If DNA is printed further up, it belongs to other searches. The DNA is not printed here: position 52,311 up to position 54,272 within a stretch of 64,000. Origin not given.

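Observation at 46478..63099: ~16.6 kb aryl-polyene (flexirubin/xanthomonadin-type) biosynthetic cluster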

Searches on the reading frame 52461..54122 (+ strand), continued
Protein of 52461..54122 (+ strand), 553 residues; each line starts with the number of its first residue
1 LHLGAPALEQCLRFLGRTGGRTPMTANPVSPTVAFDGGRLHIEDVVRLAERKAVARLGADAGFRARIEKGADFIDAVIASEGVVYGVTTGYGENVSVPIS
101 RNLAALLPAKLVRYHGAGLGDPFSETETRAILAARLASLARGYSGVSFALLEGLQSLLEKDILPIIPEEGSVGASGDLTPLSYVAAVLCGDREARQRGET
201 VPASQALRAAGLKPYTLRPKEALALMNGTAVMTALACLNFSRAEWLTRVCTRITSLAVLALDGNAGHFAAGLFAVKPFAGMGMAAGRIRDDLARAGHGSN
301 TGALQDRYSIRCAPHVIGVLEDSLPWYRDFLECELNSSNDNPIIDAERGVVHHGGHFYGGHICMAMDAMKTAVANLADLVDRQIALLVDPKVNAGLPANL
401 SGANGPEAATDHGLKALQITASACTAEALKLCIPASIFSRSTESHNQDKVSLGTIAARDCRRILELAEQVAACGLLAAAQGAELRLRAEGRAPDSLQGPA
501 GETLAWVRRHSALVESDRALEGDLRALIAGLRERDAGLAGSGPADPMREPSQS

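Call 42: search_dna_similar(query=window:52530-54122:+, collection=plasmids, mode=protein, max_rows=25, rows=spread)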
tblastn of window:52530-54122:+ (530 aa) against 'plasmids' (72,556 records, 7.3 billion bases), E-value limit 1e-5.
Records with a match: 978; places in all: 1166; records where one place covers at least 80% of the query: 542.
Best place of each record, by identity: 60-80% 1; <60% 977.
By first word of the organism name: Rhizobium 218; Klebsiella 196; Sinorhizobium 112; Ralstonia 103; Streptomyces 34; Agrobacterium 23; Leisingera 18; Priestia 17; Enterobacter 14; Burkholderia 13; and 96 more.
By predicted mobility (MOB-suite, as given by PLSDB): non-mobilizable 513; mobilizable 266; conjugative 199.
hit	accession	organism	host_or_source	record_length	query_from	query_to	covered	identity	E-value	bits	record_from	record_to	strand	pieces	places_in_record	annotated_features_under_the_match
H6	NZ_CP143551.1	Burkholderia multivorans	Homo sapiens,bronchoalveolar lavage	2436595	8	506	94%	58.2%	4e-130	425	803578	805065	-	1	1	none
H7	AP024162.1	Ralstonia solanacearum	Curcuma aromatica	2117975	5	506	95%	55.0%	5e-127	416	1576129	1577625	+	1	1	hutH-1: histidine ammonia-lyase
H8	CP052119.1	Ralstonia solanacearum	tomato,cell culture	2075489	5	506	95%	54.8%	2e-126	414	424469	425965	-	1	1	histidine ammonia-lyase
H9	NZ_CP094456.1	Bacillus sp. ZJS3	cell culture,biological soil crust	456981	7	511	95%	39.5%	1e-86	299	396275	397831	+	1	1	aromatic amino acid ammonia-lyase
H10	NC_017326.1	Sinorhizobium meliloti SM11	-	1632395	9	503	93%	34.9%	3e-49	190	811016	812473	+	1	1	none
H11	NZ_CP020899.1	Rhizobium phaseoli Brasil 5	Phaseolus vulgaris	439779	7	503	94%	33.9%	2e-45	179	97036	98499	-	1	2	hutH: histidine ammonia-lyase | hutI: imidazolonepropionase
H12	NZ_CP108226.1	Streptomyces zaomyceticus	-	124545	10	442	82%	36.7%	1e-47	185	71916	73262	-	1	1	cmdF: tyrosine 2,3-aminomutase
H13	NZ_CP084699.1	Rhizobium ruizarguesonis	Pisum sativum L.,Cell culture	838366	7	518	97%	29.8%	8e-28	125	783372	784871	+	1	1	hutH: histidine ammonia-lyase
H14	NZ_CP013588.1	Rhizobium phaseoli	Phaseolus vulgaris,Whole ...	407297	73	503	81%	34.5%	1e-42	170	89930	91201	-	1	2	hutH: histidine ammonia-lyase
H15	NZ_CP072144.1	Rhizobium sp. L51/94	Blueberry,cell culture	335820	73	503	81%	34.0%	1e-46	182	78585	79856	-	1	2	hutH: histidine ammonia-lyase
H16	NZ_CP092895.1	Agrobacterium tumefaciens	soil,soil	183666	73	503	81%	33.6%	3e-46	181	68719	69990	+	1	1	hutH: histidine ammonia-lyase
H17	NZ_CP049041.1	Pseudohalocynthiibacter aestuariivivens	pure culutre,Seawater recirculating ...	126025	9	443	82%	33.2%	8e-39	159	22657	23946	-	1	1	hutH: histidine ammonia-lyase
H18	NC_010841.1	Rhizobium rhizogenes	-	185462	37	443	77%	34.8%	8e-43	171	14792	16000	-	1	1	hutH: histidine ammonia-lyase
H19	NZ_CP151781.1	Priestia megaterium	whole organism,soil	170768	76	442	69%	36.9%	2e-54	205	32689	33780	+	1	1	hutH: histidine ammonia-lyase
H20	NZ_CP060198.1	Aminobacter sp. MDW-2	cell culture,soil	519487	84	512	81%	30.7%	3e-25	118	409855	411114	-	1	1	hutH: histidine ammonia-lyase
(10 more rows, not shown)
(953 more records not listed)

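Call 43: get_annotated_region(hit=H11, flank=3000)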
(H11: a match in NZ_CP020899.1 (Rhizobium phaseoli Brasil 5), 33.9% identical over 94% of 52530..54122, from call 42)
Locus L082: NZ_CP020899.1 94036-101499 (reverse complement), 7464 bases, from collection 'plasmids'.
description: Rhizobium phaseoli Brasil 5 strain Bra5 plasmid pRphaBra5c, complete sequence
organism: Rhizobium phaseoli Brasil 5 (NCBI taxid 526949)
taxonomy: Bacteria; Pseudomonadota; Alphaproteobacteria; Hyphomicrobiales; Rhizobiaceae; Rhizobium; Rhizobium phaseoli; Rhizobium phaseoli Brasil 5
host: -; source: Phaseolus vulgaris; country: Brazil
typing (MOB-suite, as given by PLSDB): non-mobilizable
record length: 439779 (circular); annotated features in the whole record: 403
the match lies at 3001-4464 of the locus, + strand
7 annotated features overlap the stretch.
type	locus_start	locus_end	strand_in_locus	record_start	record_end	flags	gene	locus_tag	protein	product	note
CDS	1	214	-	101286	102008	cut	hutC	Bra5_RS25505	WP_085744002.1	histidine utilization repressor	GO:0006355 - regulation of DNA-templated transcription [Evidence IEA]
CDS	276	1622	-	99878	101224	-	-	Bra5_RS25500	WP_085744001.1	formimidoylglutamate deiminase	-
CDS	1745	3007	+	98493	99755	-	hutI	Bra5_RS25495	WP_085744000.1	imidazolonepropionase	GO:0006548 - histidine catabolic process [Evidence IEA]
CDS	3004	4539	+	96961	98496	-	hutH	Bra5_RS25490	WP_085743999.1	histidine ammonia-lyase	GO:0006548 - histidine catabolic process [Evidence IEA]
CDS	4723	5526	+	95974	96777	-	hutG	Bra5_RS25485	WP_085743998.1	N-formylglutamate deformylase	GO:0019557 - histidine catabolic process to glutamate and formate [Evidence IEA]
CDS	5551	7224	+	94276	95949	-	hutU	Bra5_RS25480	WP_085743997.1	urocanate hydratase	GO:0006548 - histidine catabolic process [Evidence IEA]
CDS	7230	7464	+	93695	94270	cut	-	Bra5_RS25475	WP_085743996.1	HutD family protein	-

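Call 44: get_annotated_region(hit=H8, flank=11000)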
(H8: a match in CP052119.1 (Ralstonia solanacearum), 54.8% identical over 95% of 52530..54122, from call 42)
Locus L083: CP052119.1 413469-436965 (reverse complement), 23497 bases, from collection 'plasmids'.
description: Ralstonia solanacearum strain FJAT1458.F50 plasmid Plas1, complete sequence
organism: Ralstonia solanacearum (NCBI taxid 305)
taxonomy: Bacteria; Pseudomonadota; Betaproteobacteria; Burkholderiales; Burkholderiaceae; Ralstonia; Ralstonia solanacearum
host: -; source: tomato,cell culture; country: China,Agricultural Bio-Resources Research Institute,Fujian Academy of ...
typing (MOB-suite, as given by PLSDB): mobilizable; relaxase MOBP
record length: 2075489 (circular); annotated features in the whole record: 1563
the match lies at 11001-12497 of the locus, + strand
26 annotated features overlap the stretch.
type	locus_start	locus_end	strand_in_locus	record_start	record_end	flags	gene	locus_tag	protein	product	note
CDS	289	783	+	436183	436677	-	fliL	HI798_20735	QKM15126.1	flagellar basal body-associated protein FliL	-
CDS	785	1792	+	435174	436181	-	fliM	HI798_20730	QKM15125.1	flagellar motor switch protein FliM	-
CDS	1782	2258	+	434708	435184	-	fliN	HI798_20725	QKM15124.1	flagellar motor switch protein FliN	-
CDS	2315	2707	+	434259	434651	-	fliO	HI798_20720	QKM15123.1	flagellar biosynthetic protein FliO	-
CDS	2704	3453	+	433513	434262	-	fliP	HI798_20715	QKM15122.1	flagellar type III secretion system pore protein FliP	-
CDS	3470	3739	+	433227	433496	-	fliQ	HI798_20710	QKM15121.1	flagellar biosynthesis protein FliQ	-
CDS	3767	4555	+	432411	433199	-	fliR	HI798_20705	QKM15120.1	flagellar biosynthetic protein FliR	-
CDS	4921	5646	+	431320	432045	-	-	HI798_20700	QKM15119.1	beta-ketoacyl synthase chain length factor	-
CDS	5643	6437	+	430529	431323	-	-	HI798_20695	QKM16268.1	1-acyl-sn-glycerol-3-phosphate acyltransferase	-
CDS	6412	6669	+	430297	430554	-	-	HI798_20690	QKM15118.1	acyl carrier protein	-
CDS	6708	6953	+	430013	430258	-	-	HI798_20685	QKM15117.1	acyl carrier protein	-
CDS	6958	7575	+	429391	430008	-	-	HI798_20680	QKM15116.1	hypothetical protein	-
CDS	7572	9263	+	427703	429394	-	-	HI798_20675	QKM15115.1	AMP-binding protein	-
CDS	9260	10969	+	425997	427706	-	-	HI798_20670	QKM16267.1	glycosyltransferase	-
CDS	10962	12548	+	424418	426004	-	-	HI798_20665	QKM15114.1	histidine ammonia-lyase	-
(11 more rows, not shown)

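Call 67: search_protein_families(library=ncbifam, proteins=[L045:8371-8748:+, L045:8958-10004:+, L045:10001-11542:+, L045:11553-13514:-, L055:8335-8736:+, L055:8736-9986:+, L055:9986-11518:+, L055:7358-7954:+], max_evalue=0.00001)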
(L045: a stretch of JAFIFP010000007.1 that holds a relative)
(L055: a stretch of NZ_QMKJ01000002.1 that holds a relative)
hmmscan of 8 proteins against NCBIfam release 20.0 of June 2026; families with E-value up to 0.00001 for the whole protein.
L045:8371-8748:+ (125 aa): 1 family
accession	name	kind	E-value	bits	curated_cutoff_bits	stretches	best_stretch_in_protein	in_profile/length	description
TIGR02373.1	photo_yellow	equivalog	3.6e-60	201.5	143.05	1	2-125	1-124/124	photoactive yellow protein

L045:8958-10004:+ (348 aa): 16 families
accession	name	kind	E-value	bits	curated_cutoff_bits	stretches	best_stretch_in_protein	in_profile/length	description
TIGR02372.1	4_coum_CoA_lig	equivalog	9.7e-73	245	334.7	1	3-340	57-384/386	4-coumarate--CoA ligase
NF006167.0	PRK08308.1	equivalog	6.8e-14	51.6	513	1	244-340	311-401/414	acyl-CoA synthetase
NF004837.0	PRK06187.1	subfamily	1.2e-12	46.9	476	1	245-340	421-512/531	long-chain-fatty-acid--CoA ligase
NF006181.0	PRK08314.1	subfamily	5.9e-11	41.3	705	1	245-341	451-545/563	long-chain-fatty-acid--CoA ligase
NF005877.1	PRK07824.1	equivalog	1.3e-09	37.6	345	1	240-340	256-352/362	o-succinylbenzoate--CoA ligase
NF004114.0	PRK05605.1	equivalog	1.3e-08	33.7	766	0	244-340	467-559/575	long-chain-fatty-acid--CoA ligase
NF005660.0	PRK07445.1-2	equivalog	1.6e-08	33.8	525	0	44-196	72-221/397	O-succinylbenzoic acid--CoA ligase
NF005797.0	PRK07638.1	equivalog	9.4e-08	31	518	1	243-340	380-469/487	acyl-CoA synthetase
NF006539.0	PRK09029.1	equivalog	1.7e-07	30.4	494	0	239-329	346-430/458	o-succinylbenzoate--CoA ligase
TIGR01733.1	AA-adenyl-dom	subfamily_domain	8.7e-07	28.1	317.4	0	50-192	128-275/409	amino acid adenylation domain-containing protein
NF009233.0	PRK12583.1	subfamily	1.4e-06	27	832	1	243-340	447-540/558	fatty acid CoA ligase family protein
NF005801.1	PRK07656.1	equivalog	1.5e-06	27.1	657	1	241-342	398-495/500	FadD3 family acyl-CoA ligase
NF052580.1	Str24CoAsynCasG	equivalog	2.1e-06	26.3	750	1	235-341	438-541/548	steroid-24-oyl-CoA synthetase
NF045666.1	DVU1553_fam_AMP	equivalog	4.7e-06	25.9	300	1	34-195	81-251/331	DVU_1553 family AMP-dependent CoA ligase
NF009921.1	PRK13382.1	exception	5.9e-06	25.3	850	0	244-340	430-522/529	acyl-CoA ligase FadD12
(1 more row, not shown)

L045:10001-11542:+ (513 aa): 8 families
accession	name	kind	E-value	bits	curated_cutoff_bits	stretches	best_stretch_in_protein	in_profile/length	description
NF006871.0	PRK09367.1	subfamily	6.5e-120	401.2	524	1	5-506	4-496/505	histidine ammonia-lyase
NF041222.1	BagA_FevW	exception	1.2e-118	397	1000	2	265-494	279-506/529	bagremycin/ferroverdin biosynthesis tyrosine ammonia-lyase BagA/FevW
TIGR01225.1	hutH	equivalog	8.7e-118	393.9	539.15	1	10-496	6-483/506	histidine ammonia-lyase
TIGR04475.1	Phe_D_beta_mut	equivalog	5.4e-98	328.9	800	1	9-462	7-475/510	phenylalanine aminomutase (D-beta-phenylalanine forming)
NF053541.1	FlxA_rubin_TAL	equivalog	3.1e-96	322.8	700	1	55-481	41-482/498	flexirubin biosynthesis tyrosine ammonia-lyase FlxA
TIGR03832.1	Tyr_2_3_mutase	equivalog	4.9e-94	315.7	501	2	15-271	9-264/507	tyrosine 2,3-aminomutase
TIGR01226.1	phe_am_lyase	equivalog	2e-92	310.6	519.15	1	5-458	33-502/680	phenylalanine ammonia-lyase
TIGR04473.1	taxol_Phe_23mut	exception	1.9e-61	208.2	1250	1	7-458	30-498/687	phenylalanine aminomutase (L-beta-phenylalanine forming)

L045:11553-13514:- (653 aa): 14 families
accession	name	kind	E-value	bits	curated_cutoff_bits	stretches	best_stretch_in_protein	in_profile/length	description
NF058645.1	MCPCtpMPsAe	equivalog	3.2e-89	300.2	900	1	288-651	194-557/558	methyl-accepting chemotaxis protein CtpM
NF047851.1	MCPCitTducer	equivalog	9.3e-34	117.4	900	1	296-652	187-516/553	methyl-accepting chemotaxis citrate transducer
NF041847.1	transduc_aer2_vibrio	equivalog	1.3e-33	116.2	1200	1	324-652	456-754/804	aerotaxis transducer Aer2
NF011622.0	PRK15048.1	equivalog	7e-32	111.3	900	1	296-631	188-508/553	methyl-accepting chemotaxis protein II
NF011615.0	PRK15041.1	equivalog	4e-29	101.7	947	1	300-651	195-516/554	methyl-accepting chemotaxis protein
NF007309.0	PRK09793.1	equivalog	9.4e-29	100.7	903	1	303-651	197-512/533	methyl-accepting chemotaxis protein IV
NF050802.1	AspChtxCcaA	equivalog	2.5e-27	95.6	1300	1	409-573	495-663/700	aspartate chemotaxis receptor CcaA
NF053592.1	HK_near_YfiR_like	equivalog_domain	3.1e-07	30.2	194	1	282-371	134-222/223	sensor histidine kinase, YfiR-like protein-associated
NF047496.1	HK_LIC11548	equivalog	4.7e-07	28.9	750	0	296-380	274-354/589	LIC_11548 family sensor histidine kinase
NF045911.1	TCSHisKinNblS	equivalog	6.2e-07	28.1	1000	1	250-372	135-252/621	two-component system sensor histidine kinase NblS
TIGR02168.1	SMC_prok_B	equivalog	8.8e-07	27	567.35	1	340-641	666-974/1181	chromosome segregation protein SMC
NF033092.0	HK_WalK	equivalog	1.2e-06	27.4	725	1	280-426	154-297/594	cell wall metabolism sensor histidine kinase WalK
NF045487.1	ASRP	equivalog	6.3e-06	25.1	300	0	529-645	338-464/593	archaea-specific SMC-related protein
NF003034.1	PRK03918.1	equivalog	7e-06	24.3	700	0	480-643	200-361/878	DNA double-strand break repair ATPase Rad50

L055:8335-8736:+ (133 aa): 1 family
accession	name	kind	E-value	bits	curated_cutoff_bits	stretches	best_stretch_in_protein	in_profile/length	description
TIGR02373.1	photo_yellow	equivalog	7.9e-59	197.2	143.05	1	10-133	1-124/124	photoactive yellow protein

L055:8736-9986:+ (416 aa): 21 families
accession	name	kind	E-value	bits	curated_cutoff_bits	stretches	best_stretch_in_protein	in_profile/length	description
TIGR02372.1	4_coum_CoA_lig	equivalog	6.4e-83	278.6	334.7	1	42-406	38-384/386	4-coumarate--CoA ligase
NF004837.0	PRK06187.1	subfamily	1.1e-16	60.2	476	2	110-260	172-327/531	long-chain-fatty-acid--CoA ligase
NF006167.0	PRK08308.1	equivalog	1.1e-14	54.1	513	1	108-406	101-401/414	acyl-CoA synthetase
NF004114.0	PRK05605.1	equivalog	1.8e-12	46.4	766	1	99-258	212-377/575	long-chain-fatty-acid--CoA ligase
NF005877.1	PRK07824.1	equivalog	1.3e-10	40.9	345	0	302-406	252-352/362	o-succinylbenzoate--CoA ligase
NF005858.0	PRK07787.1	subfamily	2.7e-10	39.3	575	1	102-256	123-279/471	acyl-CoA synthetase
NF006181.0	PRK08314.1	subfamily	5.3e-10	38.2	705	0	306-406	446-544/563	long-chain-fatty-acid--CoA ligase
NF005714.0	PRK07529.1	subfamily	1.8e-08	33.2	632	1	56-181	164-289/640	acyl-CoA synthetase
TIGR01923.1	menE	equivalog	5.1e-08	32.2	330.15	0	292-406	328-436/442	o-succinylbenzoate--CoA ligase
NF009922.0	PRK13383.1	equivalog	2e-07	30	987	0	308-407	419-513/528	acyl-CoA synthetase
NF004822.0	PRK06178.1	equivalog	2.3e-07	29.8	782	0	311-406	467-557/571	acyl-CoA synthetase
NF002966.0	PRK03640.1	equivalog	3.8e-07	29.1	556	0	99-257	133-291/483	o-succinylbenzoate--CoA ligase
NF004814.0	PRK06164.1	equivalog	4.5e-07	28.8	677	0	103-167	176-238/540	acyl-CoA synthetase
TIGR03205.1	pimA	equivalog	7.3e-07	28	705.6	0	304-406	435-534/541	dicarboxylate--CoA ligase PimA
NF052269.1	Staph_lig_FadD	equivalog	1e-06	27.4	650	0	310-407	391-484/499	long-chain-fatty-acid--CoA ligase FadD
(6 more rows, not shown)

L055:9986-11518:+ (510 aa): 8 families
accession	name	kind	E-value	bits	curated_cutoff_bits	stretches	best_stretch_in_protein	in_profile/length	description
NF006871.0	PRK09367.1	subfamily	3.7e-121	405.2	524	1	5-499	3-488/505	histidine ammonia-lyase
TIGR01225.1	hutH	equivalog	4.6e-118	394.9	539.15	1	7-498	2-484/506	histidine ammonia-lyase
NF041222.1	BagA_FevW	exception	2.4e-117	392.7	1000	2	276-497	289-508/529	bagremycin/ferroverdin biosynthesis tyrosine ammonia-lyase BagA/FevW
NF053541.1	FlxA_rubin_TAL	equivalog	9e-101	337.8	700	1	14-497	2-490/498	flexirubin biosynthesis tyrosine ammonia-lyase FlxA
TIGR04475.1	Phe_D_beta_mut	equivalog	1.1e-95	321.2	800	2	10-269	7-264/510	phenylalanine aminomutase (D-beta-phenylalanine forming)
TIGR03832.1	Tyr_2_3_mutase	equivalog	5.9e-94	315.4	501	2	12-269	5-261/507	tyrosine 2,3-aminomutase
TIGR01226.1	phe_am_lyase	equivalog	3.3e-92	309.9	519.15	1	4-465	31-506/680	phenylalanine ammonia-lyase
TIGR04473.1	taxol_Phe_23mut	exception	1.9e-62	211.5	1250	1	35-467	57-504/687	phenylalanine aminomutase (L-beta-phenylalanine forming)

L055:7358-7954:+ (198 aa): 58 families (the best 25 are shown)
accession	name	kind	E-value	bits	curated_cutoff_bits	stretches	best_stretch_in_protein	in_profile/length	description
NF047785.1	respo_reg_MadR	equivalog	6.6e-28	97.5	300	1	1-196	1-207/209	MadR family response regulator transcription factor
NF007935.0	PRK10651.1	equivalog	3e-27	95.2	250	1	2-195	8-213/216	two-component system response regulator NarL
NF007685.0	PRK10360.1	equivalog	4.2e-24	85.5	258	1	2-191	3-191/196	response regulator transcription factor UhpA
NF011896.0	PRK15369.1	equivalog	4.6e-24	85.2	242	1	1-193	4-205/211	two component system response regulator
NF052445.1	RespRegMctR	equivalog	1.2e-19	70.6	300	1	2-194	3-201/205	two-component system response regulator MctR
NF007708.0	PRK10403.1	equivalog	3.1e-19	69.3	343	1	2-189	8-205/215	nitrate/nitrite response regulator protein NarP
NF007018.1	PRK09483.1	equivalog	3.2e-17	62.9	280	1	2-196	3-207/217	UvrY/SirA/GacA family response regulator transcription factor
NF006900.1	PRK09390.1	equivalog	7.2e-17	61.6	255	1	3-193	7-198/203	response regulator FixJ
NF046022.1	RespRegCpdRBruc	equivalog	1.2e-16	60.8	180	1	2-94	3-93/120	cell cycle two-component system response regulator CpdR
NF007419.0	PRK09958.1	equivalog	2.6e-14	53.3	251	1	3-194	3-200/204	acid-sensing system DNA-binding response regulator EvgA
NF041830.1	RR_TF_ErdR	exception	1.4e-12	47.8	390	1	2-194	3-207/213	response regulator transcription factor ErdR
NF007969.0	PRK10693.1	equivalog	2.4e-12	46.5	329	1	2-103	9-109/337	two-component system response regulator RssB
NF052596.1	RR_EAL_PvrR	equivalog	5.1e-12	45.1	580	1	2-117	5-125/398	response regulator cyclic di-GMP phosphodiesterase PvrR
NF008099.0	PRK10841.1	equivalog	7.7e-12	43.8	920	1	1-118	825-941/949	two-component system sensor histidine kinase RcsC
NF008302.0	PRK11091.1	equivalog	1e-11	43.8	838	1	2-194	527-719/779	aerobic respiration two-component sensor histidine kinase ArcB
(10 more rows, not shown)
